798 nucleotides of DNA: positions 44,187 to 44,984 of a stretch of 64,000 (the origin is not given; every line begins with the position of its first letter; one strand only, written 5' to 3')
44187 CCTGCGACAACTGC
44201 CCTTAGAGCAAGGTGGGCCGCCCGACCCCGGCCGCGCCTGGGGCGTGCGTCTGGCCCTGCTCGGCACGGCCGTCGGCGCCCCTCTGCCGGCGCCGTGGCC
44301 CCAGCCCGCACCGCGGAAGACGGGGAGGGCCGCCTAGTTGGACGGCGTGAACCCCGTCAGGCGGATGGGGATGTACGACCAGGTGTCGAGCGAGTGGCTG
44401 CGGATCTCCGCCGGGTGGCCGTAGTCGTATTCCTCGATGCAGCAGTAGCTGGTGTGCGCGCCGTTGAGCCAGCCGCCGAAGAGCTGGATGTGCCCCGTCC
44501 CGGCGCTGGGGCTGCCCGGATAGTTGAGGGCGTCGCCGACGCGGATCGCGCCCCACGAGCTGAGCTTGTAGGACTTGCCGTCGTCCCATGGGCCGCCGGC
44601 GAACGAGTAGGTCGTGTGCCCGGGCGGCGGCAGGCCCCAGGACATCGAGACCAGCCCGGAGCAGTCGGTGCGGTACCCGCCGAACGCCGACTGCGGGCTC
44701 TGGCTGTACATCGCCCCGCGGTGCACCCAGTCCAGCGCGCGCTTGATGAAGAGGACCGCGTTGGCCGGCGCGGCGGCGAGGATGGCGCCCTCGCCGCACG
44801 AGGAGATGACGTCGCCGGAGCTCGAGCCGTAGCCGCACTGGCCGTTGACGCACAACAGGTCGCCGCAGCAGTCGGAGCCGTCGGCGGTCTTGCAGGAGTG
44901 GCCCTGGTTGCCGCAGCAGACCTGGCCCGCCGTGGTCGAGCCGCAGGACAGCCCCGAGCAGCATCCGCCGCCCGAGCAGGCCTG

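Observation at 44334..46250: NlpC/P60 cell-wall hydrolase fused to eight tandem 10-cysteine knottin-like modules; candidate predatory lytic factor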

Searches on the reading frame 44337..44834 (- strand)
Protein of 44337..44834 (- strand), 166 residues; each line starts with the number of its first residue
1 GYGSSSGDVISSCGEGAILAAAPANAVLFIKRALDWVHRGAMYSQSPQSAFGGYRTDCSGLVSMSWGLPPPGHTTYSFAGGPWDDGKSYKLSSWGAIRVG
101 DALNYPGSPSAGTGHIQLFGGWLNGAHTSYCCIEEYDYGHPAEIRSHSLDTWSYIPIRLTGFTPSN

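Call 8: search_protein_families(library=pfam, proteins=[window:44337-44834:-], max_evalue=10)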
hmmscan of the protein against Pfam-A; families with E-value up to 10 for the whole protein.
seq(166 aa): 0 families

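Call 9: search_solved_structures(query=window:44337-44834:-, max_evalue=10, show_alignments=3)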
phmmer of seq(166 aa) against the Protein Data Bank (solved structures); distinct sequences matched with E-value up to 10: 4.
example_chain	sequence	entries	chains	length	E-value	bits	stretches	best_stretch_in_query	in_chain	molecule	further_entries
8rmx_E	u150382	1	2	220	0.27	14.2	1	50-92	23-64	Antibody Fab fragment heavy chain IGHV2-5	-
8rmy_E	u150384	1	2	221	0.27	14.2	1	50-92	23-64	Antibody Fab fragment heavy chain IGHV2-5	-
1pz7_A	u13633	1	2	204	0.44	13.6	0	73-126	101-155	Agrin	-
8erq_H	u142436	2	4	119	0.9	12.5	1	50-93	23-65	S2X324 Fab heavy chain | S2X324 heavy chain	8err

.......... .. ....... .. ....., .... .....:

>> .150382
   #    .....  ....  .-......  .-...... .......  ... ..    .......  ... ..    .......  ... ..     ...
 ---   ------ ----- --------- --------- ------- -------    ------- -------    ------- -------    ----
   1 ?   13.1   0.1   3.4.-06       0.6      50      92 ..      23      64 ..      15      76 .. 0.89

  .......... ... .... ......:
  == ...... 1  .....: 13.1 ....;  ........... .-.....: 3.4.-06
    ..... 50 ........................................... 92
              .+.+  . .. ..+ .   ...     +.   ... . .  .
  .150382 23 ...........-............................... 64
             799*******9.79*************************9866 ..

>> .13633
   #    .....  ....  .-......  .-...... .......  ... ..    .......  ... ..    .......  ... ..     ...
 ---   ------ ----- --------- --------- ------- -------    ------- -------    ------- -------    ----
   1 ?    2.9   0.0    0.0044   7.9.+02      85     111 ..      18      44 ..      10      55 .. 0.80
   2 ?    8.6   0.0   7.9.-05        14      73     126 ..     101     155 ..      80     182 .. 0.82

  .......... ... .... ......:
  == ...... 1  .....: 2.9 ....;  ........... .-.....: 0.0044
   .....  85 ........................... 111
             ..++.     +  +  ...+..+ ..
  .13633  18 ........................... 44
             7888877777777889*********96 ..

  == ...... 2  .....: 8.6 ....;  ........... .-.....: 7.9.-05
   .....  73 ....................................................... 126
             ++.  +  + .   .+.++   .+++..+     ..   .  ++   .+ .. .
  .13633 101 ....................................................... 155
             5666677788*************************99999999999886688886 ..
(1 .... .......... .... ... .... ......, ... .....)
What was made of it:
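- On NlpC/P60 (Pfam PF00877, MEROPS C40): No PDB hit by single-sequence phmmer (call 9).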

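Call 10: find_homologous_proteins(query=window:44337-44834:-, max_evalue=0.001)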
Query seq(166 aa) (166 aa): 15 proteins with E <= 0.001 among 50 candidates.
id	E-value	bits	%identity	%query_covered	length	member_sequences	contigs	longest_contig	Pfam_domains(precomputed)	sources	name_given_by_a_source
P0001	1.3e-75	271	72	100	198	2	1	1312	-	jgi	jgi:hypothetical protein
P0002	1.1e-73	265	74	96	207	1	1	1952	-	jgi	jgi:hypothetical protein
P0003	3.3e-70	254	73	89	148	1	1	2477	-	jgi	jgi:hypothetical protein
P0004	3.2e-42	162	67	64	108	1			-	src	-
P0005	1.2e-30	125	48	84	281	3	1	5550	PF13517.13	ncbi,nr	ncbi:MAG TPA: VCBS repeat-containing protein, partial [Polyangiaceae bacterium]|nr:VCBS repeat-conta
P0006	1.3e-27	115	57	61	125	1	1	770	-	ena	-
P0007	1.4e-24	105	56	56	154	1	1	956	-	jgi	jgi:hypothetical protein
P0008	1.0e-14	73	49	50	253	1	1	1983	PF13517.13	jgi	-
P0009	7.4e-14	70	51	44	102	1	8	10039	-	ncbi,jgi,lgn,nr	ncbi:MAG: hypothetical protein FJ086_03620 [Deltaproteobacteria bacterium]|nr:hypothetical protein [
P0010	1.4e-13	69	57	34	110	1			-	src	-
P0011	1.4e-13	69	51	42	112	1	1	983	-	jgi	jgi:hypothetical protein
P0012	5.4e-13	67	41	73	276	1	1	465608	-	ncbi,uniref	ncbi:hypothetical protein [Embleya sp. AB8]|uniref:hypothetical protein n=1 Tax=Embleya sp. AB8 TaxI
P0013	8.8e-9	53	58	37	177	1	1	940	-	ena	-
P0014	3.0e-8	52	37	72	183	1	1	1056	-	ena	-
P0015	3.7e-6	45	33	92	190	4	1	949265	-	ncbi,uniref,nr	ncbi:hypothetical protein [Actinoallomurus iriomotensis]|uniref:NlpC/P60 domain-containing protein n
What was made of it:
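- Only three fragmentary orthologues (72-74% identity) were found among 5.8 billion proteins (call 10).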

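Call 22: find_related_loci(query=A2, collection=genome_contigs, flank=10000)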
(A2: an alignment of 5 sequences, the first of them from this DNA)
Query A2 (150 aa) in genome_contigs; peptide patterns used: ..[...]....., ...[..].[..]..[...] (x = any residue, [..] = any of these).
67 stretches matched a pattern; 20 encode a relative of the query (tblastn E <= 1e-3); 20 distinct loci.
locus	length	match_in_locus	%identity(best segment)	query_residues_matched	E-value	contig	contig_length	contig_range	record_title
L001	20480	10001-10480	54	1-149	2e-52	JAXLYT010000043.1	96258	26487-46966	MAG: Byssovorax sp. isolate STL-MYX20 C2.183.fa-43, whole genome shotgun sequence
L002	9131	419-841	57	1-143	5e-51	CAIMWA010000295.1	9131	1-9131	MAG: uncultured delta proteobacterium isolate VK_bin-2715 genome assembly, contig: bin-2715:295/685, whole genome shotgu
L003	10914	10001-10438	56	2-148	8e-50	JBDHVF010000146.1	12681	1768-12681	MAG: Polyangiales bacterium isolate AS-MESO-3CA.253 NODE_21387_length_12681_cov_3.940257, whole genome shotgun sequence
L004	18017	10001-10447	55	1-148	1e-47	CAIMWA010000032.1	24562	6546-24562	MAG: uncultured delta proteobacterium isolate VK_bin-2715 genome assembly, contig: bin-2715:032/685, whole genome shotgu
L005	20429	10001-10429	56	2-145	2e-47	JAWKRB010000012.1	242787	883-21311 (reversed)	MAG: Polyangiales bacterium isolate ABC2.114 ABC2.114.fa-12, whole genome shotgun sequence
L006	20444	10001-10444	52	2-148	9e-46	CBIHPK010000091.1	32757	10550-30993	MAG TPA_asm: uncultured Myxococcaceae bacterium isolate SRR18156209_binner13_Refined_17 genome assembly, contig: ERZ2733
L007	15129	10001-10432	52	1-143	2e-45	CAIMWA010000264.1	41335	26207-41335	MAG: uncultured delta proteobacterium isolate VK_bin-2715 genome assembly, contig: bin-2715:264/685, whole genome shotgu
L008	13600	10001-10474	46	1-149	3e-44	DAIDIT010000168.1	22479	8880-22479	MAG TPA_asm: Proteobacteria bacterium isolate clean368 k141_1139596, whole genome shotgun sequence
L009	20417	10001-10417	51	13-147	4e-36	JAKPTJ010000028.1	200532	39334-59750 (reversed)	MAG: Deltaproteobacteria bacterium isolate JPNA_metabat.9 k141_553796, whole genome shotgun sequence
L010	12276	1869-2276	52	14-146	1e-35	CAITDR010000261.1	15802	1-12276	MAG: uncultured proteobacterium isolate ErkenSummer_bin-5044 genome assembly, contig: bin-5044:261/711, whole genome sho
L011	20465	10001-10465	47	2-150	7e-35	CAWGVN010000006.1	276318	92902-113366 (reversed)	MAG: uncultured delta proteobacterium isolate MFD02416.bin.1.415 genome assembly, contig: contig_80316, whole genome sho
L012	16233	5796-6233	48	5-146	9e-35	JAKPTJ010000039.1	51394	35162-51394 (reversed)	MAG: Deltaproteobacteria bacterium isolate JPNA_metabat.9 k141_349289, whole genome shotgun sequence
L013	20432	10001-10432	48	3-142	6e-34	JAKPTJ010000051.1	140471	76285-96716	MAG: Deltaproteobacteria bacterium isolate JPNA_metabat.9 k141_910047, whole genome shotgun sequence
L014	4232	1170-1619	47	3-146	6e-33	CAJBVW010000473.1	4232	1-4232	MAG: uncultured proteobacterium isolate Loc081215-6m_bin-0725 genome assembly, contig: bin-0725:473/611, whole genome sh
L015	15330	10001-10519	42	2-149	3e-32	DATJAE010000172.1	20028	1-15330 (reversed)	MAG TPA_asm: Kofleriaceae bacterium isolate SMAG_U15319 k141_143042, whole genome shotgun sequence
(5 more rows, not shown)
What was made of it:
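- Tried and rejected: It was redone with the trimmed alignment A2 (call 22).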

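Call 23: predict_structure(alignment_id=A1)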
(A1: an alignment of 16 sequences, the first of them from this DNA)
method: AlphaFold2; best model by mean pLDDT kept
length: 166 residues; sequences in the alignment: 16
mean_pLDDT: 91.4   pTM: 0.88
mean pLDDT of the five models: 91.4, 89.9, 84.7, 82.9, 72.7
residues with pLDDT >= 90: 130; 70-90: 28; 50-70: 3; < 50: 5
segments of 3 or more residues with pLDDT < 50: 1-5
pLDDT, mean of each block of 10 residues (from residue 1): 59 97 96 97 94 96 97 88 88 94 91 92 96 90 96 94 85
secondary structure, 60 per line:
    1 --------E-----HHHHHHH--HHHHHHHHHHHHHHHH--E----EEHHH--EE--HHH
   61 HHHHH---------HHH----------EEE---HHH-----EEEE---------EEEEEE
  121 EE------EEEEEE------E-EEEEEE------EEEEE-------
elements in order: H15-21 H24-39 H58-65 E88-90 E102-105 E115-122 E129-134 E143-148 E155-159
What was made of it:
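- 44337..44834 (-): C-terminal divergent NlpC/P60-fold domain, aa 473-638 (ordered from about aa 478). AlphaFold pLDDT 91.4, pTM 0.88 (call 23).
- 44490..44492 (-): His587, predicted catalytic His (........). It sits at the start of a beta-strand in the model. Strand 115-122 of the model (call 23).
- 44433..44435 (-): Glu606, candidate third triad residue (IEEY). It lies at the end of the strand that follows the His strand (call 23).
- C-terminal domain: confident model (call 23).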

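Call 24: search_protein_representatives(alignment_id=A1)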
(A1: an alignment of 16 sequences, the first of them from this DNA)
Query: 16 sequences, 253 profile positions. Proteins with E-value up to 0.001 (for the whole library): 5468; up to 1e-10: 3181; up to 1e-30: 483. The best 150 are listed.
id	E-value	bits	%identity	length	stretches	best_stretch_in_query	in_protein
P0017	1.7e-181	617.6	-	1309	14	14-251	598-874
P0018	2.6e-122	423.7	-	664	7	76-252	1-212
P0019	8.9e-120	415.4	-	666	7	23-250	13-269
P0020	4.2e-111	387.0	-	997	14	179-250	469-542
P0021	1.0e-97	343.1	-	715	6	31-252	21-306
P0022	3.4e-92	325.0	-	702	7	12-248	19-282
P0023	1.7e-89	316.2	-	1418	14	178-250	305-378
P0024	6.5e-79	281.5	-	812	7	176-250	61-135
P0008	8.0e-78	277.9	-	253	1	78-253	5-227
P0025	2.6e-77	276.2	-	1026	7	134-252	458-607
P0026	3.1e-77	276.0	-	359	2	26-174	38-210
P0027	3.0e-76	272.8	-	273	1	19-227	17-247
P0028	4.0e-74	265.8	-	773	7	175-251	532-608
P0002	6.2e-74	265.2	-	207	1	12-179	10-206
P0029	5.0e-73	262.2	-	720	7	176-252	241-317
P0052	1.5e-64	234.5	-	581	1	8-204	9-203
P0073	1.3e-59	218.3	-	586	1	19-205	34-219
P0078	1.3e-58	215.0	-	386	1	33-202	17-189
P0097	8.8e-56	205.7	-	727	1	34-198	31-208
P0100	1.8e-55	204.7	-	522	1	29-183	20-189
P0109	3.2e-54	200.6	-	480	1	33-182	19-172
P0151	2.2e-49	184.8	-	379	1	13-183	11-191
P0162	1.9e-48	181.7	-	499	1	8-219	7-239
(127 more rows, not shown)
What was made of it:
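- Tried and rejected: The single allowed exhaustive profile search (call 24) used alignment A1.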

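Call 32: search_solved_structures(query=A3, max_evalue=1, show_alignments=4)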
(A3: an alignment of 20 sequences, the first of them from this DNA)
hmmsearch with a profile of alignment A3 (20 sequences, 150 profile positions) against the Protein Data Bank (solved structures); distinct sequences matched with E-value up to 1: 28.
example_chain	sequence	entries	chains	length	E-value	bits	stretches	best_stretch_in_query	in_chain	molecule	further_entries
4fdy_A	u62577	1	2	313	0.00028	24.3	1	38-100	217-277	Similar to lipoprotein, NLP/P60 family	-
2k1g_A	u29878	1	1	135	0.00032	24.1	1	33-109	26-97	Lipoprotein spr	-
8xud_I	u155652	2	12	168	0.0005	23.5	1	23-109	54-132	Murein DD-endopeptidase MepS/Murein LD-carboxypeptidase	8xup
2xiv_A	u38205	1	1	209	0.00075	22.9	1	20-102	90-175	HYPOTHETICAL INVASION PROTEIN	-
3pbc_A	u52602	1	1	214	0.00079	22.8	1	20-102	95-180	INVASION PROTEIN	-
3ne0_A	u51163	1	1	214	0.00079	22.8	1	20-102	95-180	Resuscitation promoting factor Interacting Protein A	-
7cfl_A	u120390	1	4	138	0.0013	22.1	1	26-142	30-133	Putative cell wall hydrolase phosphatase-associated protein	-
8er5_A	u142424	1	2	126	0.0013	22.1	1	34-109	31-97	NlpC/P60 domain-containing protein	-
23tz_A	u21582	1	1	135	0.0019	21.6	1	38-105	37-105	Peptidoglycan DL-endopeptidase CwlO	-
8wt3_A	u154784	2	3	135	0.0019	21.6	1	38-105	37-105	Peptidoglycan DL-endopeptidase CwlO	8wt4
3pbi_A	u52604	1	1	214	0.0024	21.3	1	6-103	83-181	INVASION PROTEIN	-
3h41_A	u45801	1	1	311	0.0035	20.7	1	23-106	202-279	NLP/P60 family protein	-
4q4t_A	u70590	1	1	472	0.0039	20.6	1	20-102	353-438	Peptidoglycan endopeptidase RipA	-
8idc_E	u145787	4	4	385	0.011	19.1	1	11-98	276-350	NlpC/P60 family protein | Probable endopeptidase MT2245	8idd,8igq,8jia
3i86_A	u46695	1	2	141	0.012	19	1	20-102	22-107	Putative uncharacterized protein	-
6b8c_A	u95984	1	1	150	0.029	17.8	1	22-99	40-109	NLP/P60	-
2hbw_A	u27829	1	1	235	0.075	16.4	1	39-136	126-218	NLP/P60 protein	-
6biq_A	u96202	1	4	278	0.22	14.9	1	33-110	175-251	Clan CA, family C40, NlpC/P60 superfamily cysteine peptidase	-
6bim_A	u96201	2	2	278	0.88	13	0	38-110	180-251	Clan CA, family C40, NlpC/P60 superfamily cysteine peptidase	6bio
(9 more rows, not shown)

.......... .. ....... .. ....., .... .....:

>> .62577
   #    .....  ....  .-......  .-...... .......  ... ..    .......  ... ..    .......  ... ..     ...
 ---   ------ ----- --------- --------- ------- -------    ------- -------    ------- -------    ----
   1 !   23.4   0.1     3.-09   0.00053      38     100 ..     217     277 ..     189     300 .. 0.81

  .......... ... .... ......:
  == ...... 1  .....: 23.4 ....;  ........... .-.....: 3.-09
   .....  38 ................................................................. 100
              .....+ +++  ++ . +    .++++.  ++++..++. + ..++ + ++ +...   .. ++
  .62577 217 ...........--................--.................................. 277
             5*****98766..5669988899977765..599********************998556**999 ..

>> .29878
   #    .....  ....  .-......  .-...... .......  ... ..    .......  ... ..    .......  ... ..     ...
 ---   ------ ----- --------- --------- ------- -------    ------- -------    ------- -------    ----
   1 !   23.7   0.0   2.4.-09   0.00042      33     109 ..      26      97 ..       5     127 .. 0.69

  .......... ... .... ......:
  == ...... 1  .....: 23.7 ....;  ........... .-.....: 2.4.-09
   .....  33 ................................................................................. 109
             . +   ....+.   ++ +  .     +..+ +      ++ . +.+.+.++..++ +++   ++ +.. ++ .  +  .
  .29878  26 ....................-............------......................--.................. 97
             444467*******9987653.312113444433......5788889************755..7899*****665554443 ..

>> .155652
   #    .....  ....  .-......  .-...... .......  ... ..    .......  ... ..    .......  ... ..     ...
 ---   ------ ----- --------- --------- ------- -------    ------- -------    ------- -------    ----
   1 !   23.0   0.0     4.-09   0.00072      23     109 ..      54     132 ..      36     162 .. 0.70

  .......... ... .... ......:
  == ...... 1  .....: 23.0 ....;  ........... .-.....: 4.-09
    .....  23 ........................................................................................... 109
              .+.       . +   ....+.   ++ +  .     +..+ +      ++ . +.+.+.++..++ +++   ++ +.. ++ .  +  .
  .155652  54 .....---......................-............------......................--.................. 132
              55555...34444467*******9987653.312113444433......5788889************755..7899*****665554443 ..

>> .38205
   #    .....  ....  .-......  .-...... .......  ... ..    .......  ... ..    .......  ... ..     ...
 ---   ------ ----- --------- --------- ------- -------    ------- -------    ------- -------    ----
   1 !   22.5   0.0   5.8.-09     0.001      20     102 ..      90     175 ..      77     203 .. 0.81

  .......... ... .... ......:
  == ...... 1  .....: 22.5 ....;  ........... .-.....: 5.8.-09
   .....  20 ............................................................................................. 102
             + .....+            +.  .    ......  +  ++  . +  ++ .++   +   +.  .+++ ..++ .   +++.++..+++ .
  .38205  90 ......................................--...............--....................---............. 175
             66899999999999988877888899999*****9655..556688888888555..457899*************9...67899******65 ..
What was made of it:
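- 44337..44834 (-): Family profile against PDB (call 32).
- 44661..44663 (-): Cys530, predicted catalytic nucleophile (YRTDCSG). Aligned with the DCSG Cys of Spr/MepS, RipA and 4fdy (call 32).
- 44490..44492 (-): Aligned with the catalytic His of Spr (RHVGIY) and RipA (QHVTIY) (call 32).
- On NlpC/P60 (Pfam PF00877, MEROPS C40): The profile A3 against PDB aligns DCSG with the DCSG of Spr, RipA and 4fdy, and GH with RHVGIY and QHVTIY (E 3e-4 to 1e-3, call 32).
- The family profile A3 hits 22 solved NlpC/P60 chains with the catalytic Cys and His in register (call 32).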

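Call 33: search_protein_families(library=pfam, alignment_id=A3, max_evalue=1)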
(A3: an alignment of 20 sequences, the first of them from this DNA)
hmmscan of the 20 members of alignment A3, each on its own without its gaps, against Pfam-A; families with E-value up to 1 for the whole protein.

A. member 1, seq(150 aa): 0 families

B. families by the number of members that match (of 20 scanned): 5 families
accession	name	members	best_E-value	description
PF00877.26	NLPC_P60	14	3.5e-06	NlpC/P60 family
PF03895.21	YadA_anchor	1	0.0022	YadA-like membrane anchor domain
PF05257.22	CHAP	1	0.0043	CHAP domain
PF05382.19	Amidase_5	1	0.033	Bacteriophage peptidoglycan hydrolase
PF00677.23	Lum_binding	1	0.2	Lumazine binding domain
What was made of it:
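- On NlpC/P60 (Pfam PF00877, MEROPS C40): 14 of 20 relatives match weakly (best E 3.5e-6, call 33).
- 14 of 20 relatives weakly match PF00877 (call 33).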

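Call 41: find_encoding_contigs(protein=P0002, flank=3000, max_places=4)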
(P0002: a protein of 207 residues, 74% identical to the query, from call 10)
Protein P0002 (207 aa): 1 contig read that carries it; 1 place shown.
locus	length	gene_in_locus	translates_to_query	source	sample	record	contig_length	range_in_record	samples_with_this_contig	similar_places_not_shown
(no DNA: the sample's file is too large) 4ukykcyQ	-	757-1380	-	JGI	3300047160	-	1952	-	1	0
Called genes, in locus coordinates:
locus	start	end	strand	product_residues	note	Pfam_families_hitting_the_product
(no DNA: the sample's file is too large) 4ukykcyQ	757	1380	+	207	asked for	-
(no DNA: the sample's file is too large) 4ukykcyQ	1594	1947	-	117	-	-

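Call 69: search_protein_families(library=ncbifam, proteins=[P0052, P0073, P0100, P0109, P0021, P0151, P0162, P0078, P0097, P0019], max_evalue=0.01)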
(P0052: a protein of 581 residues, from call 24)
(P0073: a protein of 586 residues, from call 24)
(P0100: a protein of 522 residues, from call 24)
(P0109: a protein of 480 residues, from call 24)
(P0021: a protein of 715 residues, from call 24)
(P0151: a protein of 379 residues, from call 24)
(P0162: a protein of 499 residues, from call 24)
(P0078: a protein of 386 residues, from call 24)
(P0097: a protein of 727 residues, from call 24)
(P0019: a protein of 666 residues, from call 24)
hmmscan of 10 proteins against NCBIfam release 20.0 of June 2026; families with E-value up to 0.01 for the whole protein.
P0052 (581 aa): 1 family
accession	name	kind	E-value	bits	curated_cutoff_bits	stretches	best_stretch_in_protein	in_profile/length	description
TIGR03901.2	MYXO-CTERM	domain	0.0071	16.7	20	1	549-579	2-34/34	MYXO-CTERM sorting domain-containing protein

P0073 (586 aa): 0 families

P0100 (522 aa): 0 families

P0109 (480 aa): 1 family
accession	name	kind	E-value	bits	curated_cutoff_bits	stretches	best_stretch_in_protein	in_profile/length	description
TIGR03901.2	MYXO-CTERM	domain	0.003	17.9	20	1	441-474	1-33/34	MYXO-CTERM sorting domain-containing protein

P0021 (715 aa): 1 family
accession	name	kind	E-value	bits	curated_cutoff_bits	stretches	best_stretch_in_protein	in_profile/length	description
TIGR03901.2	MYXO-CTERM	domain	5.3e-05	23.5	20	1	682-711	3-34/34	MYXO-CTERM sorting domain-containing protein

P0151 (379 aa): 1 family
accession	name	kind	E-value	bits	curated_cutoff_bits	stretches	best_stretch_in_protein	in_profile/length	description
NF033191.4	JDVT-CTERM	domain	5.7e-07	29.3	27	1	346-377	2-34/35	JDVT-CTERM domain-containing protein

P0162 (499 aa): 1 family
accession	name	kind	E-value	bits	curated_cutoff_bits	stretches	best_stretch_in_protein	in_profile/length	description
NF052302.1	Rv1419_fam_lectin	exception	0.00057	19.6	200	0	307-354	102-151/153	Rv1419 family lectin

P0078 (386 aa): 0 families

P0097 (727 aa): 0 families

P0019 (666 aa): 1 family
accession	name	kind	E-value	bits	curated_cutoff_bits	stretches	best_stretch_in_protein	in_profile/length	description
NF047539.1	XAC2610_fam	domain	7.8e-07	29.5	35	0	308-324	1-17/89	XAC2610-related protein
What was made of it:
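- On MYXO-CTERM surface proteins: It is present, or nearly so, in relatives of the enzyme domain (P0021 23.5 bits; P0151 JDVT-CTERM 29.3 bits; call 69).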
